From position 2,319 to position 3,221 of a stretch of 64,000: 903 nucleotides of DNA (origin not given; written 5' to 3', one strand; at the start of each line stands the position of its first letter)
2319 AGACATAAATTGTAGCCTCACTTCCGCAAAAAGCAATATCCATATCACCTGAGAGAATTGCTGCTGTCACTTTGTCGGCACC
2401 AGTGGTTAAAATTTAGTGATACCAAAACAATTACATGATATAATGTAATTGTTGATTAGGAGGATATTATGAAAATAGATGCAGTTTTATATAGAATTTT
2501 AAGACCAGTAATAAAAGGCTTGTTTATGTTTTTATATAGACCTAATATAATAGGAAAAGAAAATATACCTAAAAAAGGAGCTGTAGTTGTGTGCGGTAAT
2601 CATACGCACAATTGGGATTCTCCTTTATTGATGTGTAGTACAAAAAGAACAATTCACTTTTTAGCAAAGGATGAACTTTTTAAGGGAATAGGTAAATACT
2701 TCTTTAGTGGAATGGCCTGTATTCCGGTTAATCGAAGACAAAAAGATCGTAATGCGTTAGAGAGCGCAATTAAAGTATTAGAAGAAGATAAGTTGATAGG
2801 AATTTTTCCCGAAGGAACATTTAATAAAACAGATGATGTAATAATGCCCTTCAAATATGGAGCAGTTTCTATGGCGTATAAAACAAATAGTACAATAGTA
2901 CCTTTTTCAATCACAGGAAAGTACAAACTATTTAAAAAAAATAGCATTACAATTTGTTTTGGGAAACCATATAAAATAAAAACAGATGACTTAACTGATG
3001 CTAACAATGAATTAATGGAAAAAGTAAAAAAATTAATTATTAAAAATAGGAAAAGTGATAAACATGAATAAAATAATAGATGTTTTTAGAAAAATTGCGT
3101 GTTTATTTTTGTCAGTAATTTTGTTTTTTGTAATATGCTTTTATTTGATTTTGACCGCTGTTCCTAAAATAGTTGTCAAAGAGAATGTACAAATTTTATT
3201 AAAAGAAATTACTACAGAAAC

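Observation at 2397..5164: A 2.76-kb serine-recombinase mini-element splits an ABC binding-protein gene; precise excision would rebuild the ORF in frame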

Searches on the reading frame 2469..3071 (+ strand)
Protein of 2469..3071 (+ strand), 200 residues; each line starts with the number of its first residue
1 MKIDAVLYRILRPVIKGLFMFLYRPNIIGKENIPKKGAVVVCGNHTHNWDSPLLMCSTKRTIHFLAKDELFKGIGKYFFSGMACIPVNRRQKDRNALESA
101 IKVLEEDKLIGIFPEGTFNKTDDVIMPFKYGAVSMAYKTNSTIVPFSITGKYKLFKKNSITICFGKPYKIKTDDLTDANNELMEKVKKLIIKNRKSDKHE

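Call 3: search_protein_families(library=pfam, proteins=[window:2469-3071:+], max_evalue=0.01)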
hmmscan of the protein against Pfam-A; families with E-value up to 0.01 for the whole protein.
window:2469-3071:+ (200 aa): 2 families
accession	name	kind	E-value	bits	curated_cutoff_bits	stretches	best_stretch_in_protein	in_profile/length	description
PF01553.26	Acyltransferase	-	1.1e-28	100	23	1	25-148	2-131/132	Acyltransferase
PF03279.18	Lip_A_acyltrans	-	1.8e-05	24.5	22.3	1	26-192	106-281/295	Bacterial lipid A biosynthesis acyltransferase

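Call 31: search_protein_families(library=ncbifam, proteins=[window:2469-3071:+], max_evalue=0.001)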
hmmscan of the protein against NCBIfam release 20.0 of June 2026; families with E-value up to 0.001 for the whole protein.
window:2469-3071:+ (200 aa): 6 families
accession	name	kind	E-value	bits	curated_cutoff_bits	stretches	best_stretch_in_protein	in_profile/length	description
TIGR00530.1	AGP_acyltrn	subfamily_domain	2.8e-26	91.8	102.95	1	27-148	6-129/130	1-acylglycerol-3-phosphate O-acyltransferase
NF006386.0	PRK08633.1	equivalog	7.3e-24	83.6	1221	1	10-151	414-554/1147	acyl-[ACP]--phospholipid O-acyltransferase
NF005291.0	PRK06814.1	equivalog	8.6e-13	47.1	1349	1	9-151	425-566/1140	acyl-[ACP]--phospholipid O-acyltransferase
NF053697.1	LyGlyAclTfGlsABct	equivalog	2.2e-06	27.1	260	1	25-152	63-197/267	lyso-glycine lipid O-acyltransferase GlsA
NF052615.1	orn_lipid_OlsF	equivalog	1.8e-05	23.5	620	1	19-152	62-200/570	bifunctional ornithine lipid synthase OlsF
NF005959.0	PRK08043.1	equivalog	3.5e-05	22.3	886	1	14-151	5-140/719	bifunctional acyl-ACP--phospholipid O-acyltransferase/long-chain-fatty-acid--ACP ligase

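Call 33: find_homologous_proteins(query=window:2469-3071:+)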
Query window:2469-3071:+ (200 aa): 2597 proteins with E <= 0.001 among 2687 candidates; the best 120 are listed.
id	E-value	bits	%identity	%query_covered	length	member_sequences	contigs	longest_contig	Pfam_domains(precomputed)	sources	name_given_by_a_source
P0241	5.9e-119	413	91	100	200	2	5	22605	PF01553.27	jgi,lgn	-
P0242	8.8e-118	409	90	100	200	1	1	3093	PF01553.27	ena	-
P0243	4.8e-117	407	89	100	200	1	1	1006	PF01553.27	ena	-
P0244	7.5e-116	403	88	100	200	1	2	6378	PF01553.27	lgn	-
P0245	1.6e-114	398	88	100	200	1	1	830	PF01553.27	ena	-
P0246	2.3e-114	398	87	99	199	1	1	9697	PF01553.27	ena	-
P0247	8.1e-114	396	86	100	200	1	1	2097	PF01553.27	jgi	jgi:1-acyl-sn-glycerol-3-phosphate acyltransferase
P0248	5.3e-113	393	85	100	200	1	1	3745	PF01553.27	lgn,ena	-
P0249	1.2e-112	392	90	98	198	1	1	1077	PF01553.27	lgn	-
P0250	1.6e-112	392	87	98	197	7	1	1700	PF01553.27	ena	-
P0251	3.9e-111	387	88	97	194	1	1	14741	PF01553.27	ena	-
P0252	4.4e-111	387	87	97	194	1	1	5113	PF01553.27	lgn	-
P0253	5.4e-111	387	85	100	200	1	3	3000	PF03279.19,PF01553.27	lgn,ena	-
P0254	7.4e-111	386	88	97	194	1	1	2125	PF01553.27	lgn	-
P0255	8.6e-109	380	83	100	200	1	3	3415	PF03279.19,PF01553.27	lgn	-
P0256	2.2e-108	378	81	100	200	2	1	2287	PF03279.19,PF01553.27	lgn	-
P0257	8.1e-108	377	83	98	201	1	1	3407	PF03279.19,PF01553.27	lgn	-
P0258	8.2e-108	377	87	97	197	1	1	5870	PF01553.27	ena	-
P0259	1.1e-107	376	82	100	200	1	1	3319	PF01553.27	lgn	-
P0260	1.5e-107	376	82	99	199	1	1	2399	PF03279.19,PF01553.27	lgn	-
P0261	2.2e-107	375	86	97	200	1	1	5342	PF03279.19,PF01553.27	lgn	-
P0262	3.0e-107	375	81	100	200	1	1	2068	PF03279.19,PF01553.27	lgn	-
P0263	4.1e-107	374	81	100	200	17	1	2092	PF01553.27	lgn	-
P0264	6.8e-107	374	82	98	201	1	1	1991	PF03279.19,PF01553.27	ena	-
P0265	8.6e-107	373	89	92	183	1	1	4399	PF01553.27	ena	-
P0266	6.1e-106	370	83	99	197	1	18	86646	PF01553.27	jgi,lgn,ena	-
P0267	1.3e-105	369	81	100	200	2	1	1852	PF01553.27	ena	-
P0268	1.6e-104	366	82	100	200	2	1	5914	PF01553.27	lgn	-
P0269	5.2e-104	364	81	99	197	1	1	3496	PF01553.27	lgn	-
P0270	4.5e-103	361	83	96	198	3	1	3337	PF01553.27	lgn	-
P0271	5.6e-103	361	78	98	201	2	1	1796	PF01553.27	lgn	-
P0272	6.1e-102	357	80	95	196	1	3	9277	PF01553.27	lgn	-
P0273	8.1e-102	357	82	99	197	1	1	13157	PF01553.27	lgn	-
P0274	8.9e-102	357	81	98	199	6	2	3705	PF01553.27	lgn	-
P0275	5.1e-100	351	80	97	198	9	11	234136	PF01553.27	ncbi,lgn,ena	-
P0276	2.1e-98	346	76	95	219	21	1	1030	PF01553.27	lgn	-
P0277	3.2e-96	339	75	100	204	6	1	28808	PF01553.27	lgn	-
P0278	1.0e-95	337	76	98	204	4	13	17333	PF01553.27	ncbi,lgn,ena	-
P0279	1.7e-93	330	74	98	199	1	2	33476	PF01553.27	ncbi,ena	-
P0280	5.0e-89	315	72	98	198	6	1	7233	PF01553.27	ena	-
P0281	5.2e-88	312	73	97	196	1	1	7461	PF01553.27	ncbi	-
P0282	2.8e-86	306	71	95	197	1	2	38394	PF01553.27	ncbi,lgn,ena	-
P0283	2.3e-69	251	63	95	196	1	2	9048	PF01553.27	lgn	-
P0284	2.7e-68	248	60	96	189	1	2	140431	PF01553.27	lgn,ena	-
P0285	1.7e-67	245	58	99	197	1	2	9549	PF01553.27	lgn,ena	-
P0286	2.1e-67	245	61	95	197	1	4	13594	PF01553.27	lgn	-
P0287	1.7e-66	242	59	98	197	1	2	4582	PF01553.27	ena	-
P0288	3.8e-66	241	60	95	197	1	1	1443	PF01553.27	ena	-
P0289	9.8e-66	239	62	93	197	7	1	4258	PF01553.27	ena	-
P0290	1.4e-65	239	60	91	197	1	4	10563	PF01553.27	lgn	-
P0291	2.1e-65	238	60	95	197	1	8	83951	PF01553.27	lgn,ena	-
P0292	2.4e-65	238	60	95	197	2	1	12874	PF01553.27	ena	-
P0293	2.5e-65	238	63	94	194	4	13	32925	PF01553.27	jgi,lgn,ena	-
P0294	2.5e-65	238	55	96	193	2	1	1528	PF01553.27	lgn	-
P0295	2.7e-65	238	62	93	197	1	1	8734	PF01553.27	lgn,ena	-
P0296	3.9e-65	237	59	96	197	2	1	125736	PF01553.27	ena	-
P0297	4.4e-65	237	62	93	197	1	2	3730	PF01553.27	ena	-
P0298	6.0e-65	237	56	96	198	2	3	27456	PF03279.19,PF01553.27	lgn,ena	-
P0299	7.3e-65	236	62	93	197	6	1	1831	PF01553.27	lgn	-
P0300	1.0e-64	236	61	94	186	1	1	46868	PF01553.27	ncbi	-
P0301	1.1e-64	236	59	99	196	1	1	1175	PF01553.27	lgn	-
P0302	1.5e-64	235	61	93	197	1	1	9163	PF01553.27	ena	-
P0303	1.5e-64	235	62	94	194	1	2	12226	PF01553.27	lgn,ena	-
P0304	1.5e-64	235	57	92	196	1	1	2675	PF01553.27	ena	-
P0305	1.6e-64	235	61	93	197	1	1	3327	PF01553.27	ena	-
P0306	1.7e-64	235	63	90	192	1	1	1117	PF01553.27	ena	-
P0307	2.9e-64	234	62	92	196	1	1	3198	PF03279.19,PF01553.27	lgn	-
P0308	3.2e-64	234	58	97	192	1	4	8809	PF01553.27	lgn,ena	-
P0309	5.4e-64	234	55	96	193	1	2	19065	PF01553.27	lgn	-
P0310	6.1e-64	233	58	92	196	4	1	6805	PF01553.27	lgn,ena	-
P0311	6.5e-64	233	62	90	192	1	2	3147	PF01553.27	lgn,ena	-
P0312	7.1e-64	233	57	94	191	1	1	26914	PF01553.27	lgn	-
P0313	7.2e-64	233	62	90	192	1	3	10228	PF01553.27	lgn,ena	-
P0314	7.4e-64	233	61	93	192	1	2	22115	PF01553.27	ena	-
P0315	7.4e-64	233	60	96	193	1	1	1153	PF01553.27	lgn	-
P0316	8.7e-64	233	62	90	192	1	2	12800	PF01553.27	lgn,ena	-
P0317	9.7e-64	233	62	90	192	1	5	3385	PF01553.27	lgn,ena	-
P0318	1.0e-63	233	62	94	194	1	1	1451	PF01553.27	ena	-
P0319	1.1e-63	233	59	96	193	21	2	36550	PF01553.27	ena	-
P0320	1.1e-63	233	60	96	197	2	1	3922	PF01553.27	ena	-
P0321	1.4e-63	232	59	96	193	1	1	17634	PF01553.27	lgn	-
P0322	1.7e-63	232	62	90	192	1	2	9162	PF01553.27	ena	-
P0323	1.9e-63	232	55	96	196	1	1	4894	PF01553.27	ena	-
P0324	2.0e-63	232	60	96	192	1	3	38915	PF01553.27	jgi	-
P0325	2.1e-63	232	57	89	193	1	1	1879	PF01553.27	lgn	-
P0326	2.2e-63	232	58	93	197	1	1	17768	PF01553.27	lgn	-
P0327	2.7e-63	231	62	90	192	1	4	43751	PF01553.27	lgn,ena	-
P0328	2.7e-63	231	54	96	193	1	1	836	PF01553.27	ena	-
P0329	3.2e-63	231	56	95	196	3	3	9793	PF01553.27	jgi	-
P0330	3.4e-63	231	63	92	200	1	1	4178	PF01553.27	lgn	-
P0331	3.6e-63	231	62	90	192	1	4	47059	PF01553.27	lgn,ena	-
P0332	3.8e-63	231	58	96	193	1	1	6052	PF01553.27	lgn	-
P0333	3.8e-63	231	56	96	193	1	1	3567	PF01553.27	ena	-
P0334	4.0e-63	231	57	96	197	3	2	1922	PF01553.27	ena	-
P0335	4.5e-63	231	61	93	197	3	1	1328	PF01553.27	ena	-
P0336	4.5e-63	231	60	94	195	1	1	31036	PF01553.27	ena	-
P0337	4.6e-63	231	62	90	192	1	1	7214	PF01553.27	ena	-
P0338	4.6e-63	231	62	90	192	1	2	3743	PF01553.27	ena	-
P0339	4.7e-63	231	62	90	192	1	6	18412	PF01553.27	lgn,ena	-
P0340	4.9e-63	230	63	92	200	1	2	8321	PF01553.27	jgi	-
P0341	5.8e-63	230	55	96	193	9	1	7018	PF01553.27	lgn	-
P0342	6.1e-63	230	62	90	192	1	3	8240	PF01553.27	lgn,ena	-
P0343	6.3e-63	230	62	90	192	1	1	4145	PF01553.27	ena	-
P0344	6.3e-63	230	56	97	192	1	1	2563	PF03279.19,PF01553.27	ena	-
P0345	7.0e-63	230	60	94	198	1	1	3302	PF01553.27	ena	-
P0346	7.1e-63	230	61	89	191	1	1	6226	PF03279.19,PF01553.27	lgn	-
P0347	7.3e-63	230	56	96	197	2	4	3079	PF01553.27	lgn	-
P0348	7.8e-63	230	60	91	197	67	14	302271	PF01553.27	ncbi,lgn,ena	-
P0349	7.9e-63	230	62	90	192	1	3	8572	PF01553.27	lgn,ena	-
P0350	8.3e-63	230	59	97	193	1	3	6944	PF01553.27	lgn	-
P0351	8.6e-63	230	59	95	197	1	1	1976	PF01553.27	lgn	-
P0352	8.6e-63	230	59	97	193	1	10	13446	PF01553.27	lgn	-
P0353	8.6e-63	230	58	99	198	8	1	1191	PF01553.27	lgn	-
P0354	1.1e-62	229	55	99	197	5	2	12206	PF01553.27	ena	-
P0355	1.2e-62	229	62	90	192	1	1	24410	PF01553.27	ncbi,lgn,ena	-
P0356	1.3e-62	229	56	97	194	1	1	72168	PF01553.27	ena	-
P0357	1.4e-62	229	57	96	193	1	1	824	PF01553.27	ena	-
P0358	1.4e-62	229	54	96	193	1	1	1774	PF01553.27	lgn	-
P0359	1.4e-62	229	60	96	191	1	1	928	PF01553.27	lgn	-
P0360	1.4e-62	229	57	96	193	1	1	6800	PF01553.27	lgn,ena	-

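Call 34: find_encoding_contigs(protein=P0348, flank=7000, max_places=2)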
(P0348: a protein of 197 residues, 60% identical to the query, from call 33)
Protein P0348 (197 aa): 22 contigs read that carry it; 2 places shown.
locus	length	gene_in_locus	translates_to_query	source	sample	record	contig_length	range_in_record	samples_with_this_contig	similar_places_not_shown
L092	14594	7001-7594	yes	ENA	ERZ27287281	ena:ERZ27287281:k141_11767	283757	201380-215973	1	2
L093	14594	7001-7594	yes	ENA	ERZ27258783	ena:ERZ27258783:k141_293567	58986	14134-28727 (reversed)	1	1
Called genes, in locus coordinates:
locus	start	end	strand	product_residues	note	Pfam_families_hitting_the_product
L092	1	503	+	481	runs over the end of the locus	PF01225:Mur_ligase (weak), PF08245:Mur_ligase_M, PF02875:Mur_ligase_C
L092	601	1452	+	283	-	-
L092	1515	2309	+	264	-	-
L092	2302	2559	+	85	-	-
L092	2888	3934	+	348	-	PF02912:Phe_tRNA-synt_N, PF01409:tRNA-synt_2d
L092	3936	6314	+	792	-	PF01588:tRNA_bind, PF03483:B3_4, PF03484:B5, PF17759:tRNA_synthFbeta, PF03147:FDX-ACB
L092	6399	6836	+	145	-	-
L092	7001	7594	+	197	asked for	PF01553:Acyltransferase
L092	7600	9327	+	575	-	PF00501:AMP-binding, PF13193:AMP-binding_C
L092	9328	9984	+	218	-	PF01553:Acyltransferase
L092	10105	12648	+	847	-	PF01624:MutS_I, PF05188:MutS_II, PF05192:MutS_III, PF05190:MutS_IV, PF00488:MutS_V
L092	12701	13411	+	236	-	PF02674:Colicin_V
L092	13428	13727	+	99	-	PF00085:Thioredoxin, PF00578:AhpC-TSA, PF08534:Redoxin (weak), PF13098:Thioredoxin_2, PF13192:Thioredoxin_3 (weak), PF05768:Glrx-like (faint)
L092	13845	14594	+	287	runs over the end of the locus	PF00069:Pkinase (weak)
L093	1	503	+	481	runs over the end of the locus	PF01225:Mur_ligase (weak), PF08245:Mur_ligase_M, PF02875:Mur_ligase_C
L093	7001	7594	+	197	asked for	PF01553:Acyltransferase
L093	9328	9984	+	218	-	PF01553:Acyltransferase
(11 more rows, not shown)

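Call 35: find_encoding_contigs(protein=P0275, flank=8000, max_places=2)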
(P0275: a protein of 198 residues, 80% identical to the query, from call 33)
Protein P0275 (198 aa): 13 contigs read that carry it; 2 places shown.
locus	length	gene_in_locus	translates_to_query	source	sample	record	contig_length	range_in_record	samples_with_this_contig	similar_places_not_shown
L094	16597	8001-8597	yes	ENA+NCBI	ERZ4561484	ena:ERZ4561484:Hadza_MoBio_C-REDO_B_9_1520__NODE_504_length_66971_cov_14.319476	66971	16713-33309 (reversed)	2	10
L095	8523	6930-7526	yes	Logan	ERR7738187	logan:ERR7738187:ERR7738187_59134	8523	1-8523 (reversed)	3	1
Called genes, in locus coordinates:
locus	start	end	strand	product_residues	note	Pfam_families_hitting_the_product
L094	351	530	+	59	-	PF13451:zf_Tbcl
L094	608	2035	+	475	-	PF00587:tRNA-synt_2b, PF03129:HGTP_anticodon, PF09180:ProRS-C_1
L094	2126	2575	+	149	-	-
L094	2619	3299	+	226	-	PF20582:UPF0758_N, PF04002:RadC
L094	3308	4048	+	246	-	PF04085:MreC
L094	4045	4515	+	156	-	-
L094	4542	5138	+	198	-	PF01551:Peptidase_M23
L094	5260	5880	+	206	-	PF02163:Peptidase_M50 (faint)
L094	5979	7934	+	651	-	-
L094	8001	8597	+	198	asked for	PF01553:Acyltransferase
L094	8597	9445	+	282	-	-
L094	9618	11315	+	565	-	-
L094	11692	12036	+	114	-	PF22296:bAvd (weak)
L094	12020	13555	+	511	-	PF00078:RVT_1, PF01624:MutS_I (weak)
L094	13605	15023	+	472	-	PF01225:Mur_ligase, PF08245:Mur_ligase_M, PF02875:Mur_ligase_C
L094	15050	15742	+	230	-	PF04542:Sigma70_r2, PF04545:Sigma70_r4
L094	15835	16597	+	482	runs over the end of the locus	PF16403:Bact_surface_Ig-like, PF01522:Polysacc_deac_1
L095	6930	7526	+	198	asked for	PF01553:Acyltransferase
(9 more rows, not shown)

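Call 36: find_encoding_contigs(protein=P0266, flank=8000, max_places=2)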
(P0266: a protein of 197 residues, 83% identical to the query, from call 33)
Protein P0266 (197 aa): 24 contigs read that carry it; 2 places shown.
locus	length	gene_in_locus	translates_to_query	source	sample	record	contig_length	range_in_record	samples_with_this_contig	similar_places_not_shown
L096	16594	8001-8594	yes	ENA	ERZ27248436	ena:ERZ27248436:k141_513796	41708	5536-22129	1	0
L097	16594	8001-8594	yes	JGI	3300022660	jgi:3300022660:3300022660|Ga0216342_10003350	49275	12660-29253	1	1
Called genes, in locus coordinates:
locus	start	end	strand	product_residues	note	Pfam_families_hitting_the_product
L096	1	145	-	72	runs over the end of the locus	-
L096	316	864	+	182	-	PF00574:CLP_protease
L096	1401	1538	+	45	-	-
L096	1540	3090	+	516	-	PF00239:Resolvase, PF07508:Recombinase, PF13408:Zn_ribbon_recom (weak)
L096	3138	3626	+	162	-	PF00583:Acetyltransf_1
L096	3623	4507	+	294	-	PF01636:APH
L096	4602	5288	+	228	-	PF13643:DUF4145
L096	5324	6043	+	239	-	PF03575:Peptidase_S51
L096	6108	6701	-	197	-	PF00005:ABC_tran, PF13304:AAA_21 (faint)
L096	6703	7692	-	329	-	PF13379:NMT1_2, PF09084:NMT1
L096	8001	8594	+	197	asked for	PF01553:Acyltransferase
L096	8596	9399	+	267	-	-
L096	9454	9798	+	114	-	-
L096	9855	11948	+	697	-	PF00580:UvrD-helicase, PF01443:Viral_helicase1 (faint), PF13245:AAA_19, PF13604:AAA_30 (faint), PF13087:AAA_12 (faint), PF13361:UvrD_C, PF13538:UvrD_C_2, PF21196:PcrA_UvrD_tudor (faint)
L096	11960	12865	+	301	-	PF00483:NTP_transferase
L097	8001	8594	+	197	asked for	PF01553:Acyltransferase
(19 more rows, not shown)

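Call 57: find_encoding_contigs(protein=P0279, flank=8000, max_places=2)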
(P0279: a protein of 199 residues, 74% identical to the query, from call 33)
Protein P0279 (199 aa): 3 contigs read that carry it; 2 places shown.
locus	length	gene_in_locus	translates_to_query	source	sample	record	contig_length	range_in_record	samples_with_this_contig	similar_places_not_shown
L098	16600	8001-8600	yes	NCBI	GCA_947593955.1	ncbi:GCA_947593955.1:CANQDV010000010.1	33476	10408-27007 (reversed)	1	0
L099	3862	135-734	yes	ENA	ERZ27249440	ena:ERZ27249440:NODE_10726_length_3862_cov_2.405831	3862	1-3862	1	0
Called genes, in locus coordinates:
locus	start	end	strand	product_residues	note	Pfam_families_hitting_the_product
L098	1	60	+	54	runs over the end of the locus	PF00471:Ribosomal_L33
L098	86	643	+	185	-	PF08207:EFP_N, PF01132:EFP, PF09285:Elong-fact-P_C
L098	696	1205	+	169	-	PF12685:SpoIIIAH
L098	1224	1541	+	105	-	PF00196:GerE, PF04545:Sigma70_r4, PF08281:Sigma70_r4_2, PF08279:HTH_11 (weak), PF04967:HTH_10 (faint)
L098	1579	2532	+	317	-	PF10646:Germane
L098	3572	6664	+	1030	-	PF00133:tRNA-synt_1, PF09334:tRNA-synt_1g (weak), PF08264:Anticodon_1, PF19302:DUF5915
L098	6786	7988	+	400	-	-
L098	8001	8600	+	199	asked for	PF01553:Acyltransferase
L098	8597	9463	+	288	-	-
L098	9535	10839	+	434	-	PF25888:WHD_DnaB, PF07261:DnaB_2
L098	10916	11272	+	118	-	-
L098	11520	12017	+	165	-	-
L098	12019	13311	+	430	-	PF02403:Seryl_tRNA_N, PF00587:tRNA-synt_2b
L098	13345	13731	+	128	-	-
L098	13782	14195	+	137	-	-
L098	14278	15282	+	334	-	-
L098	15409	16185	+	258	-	PF04542:Sigma70_r2, PF04539:Sigma70_r3 (faint), PF04545:Sigma70_r4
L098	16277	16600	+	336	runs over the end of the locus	PF13439:Glyco_transf_4, PF00534:Glycos_transf_1, PF13692:Glyco_trans_1_4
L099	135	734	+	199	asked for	PF01553:Acyltransferase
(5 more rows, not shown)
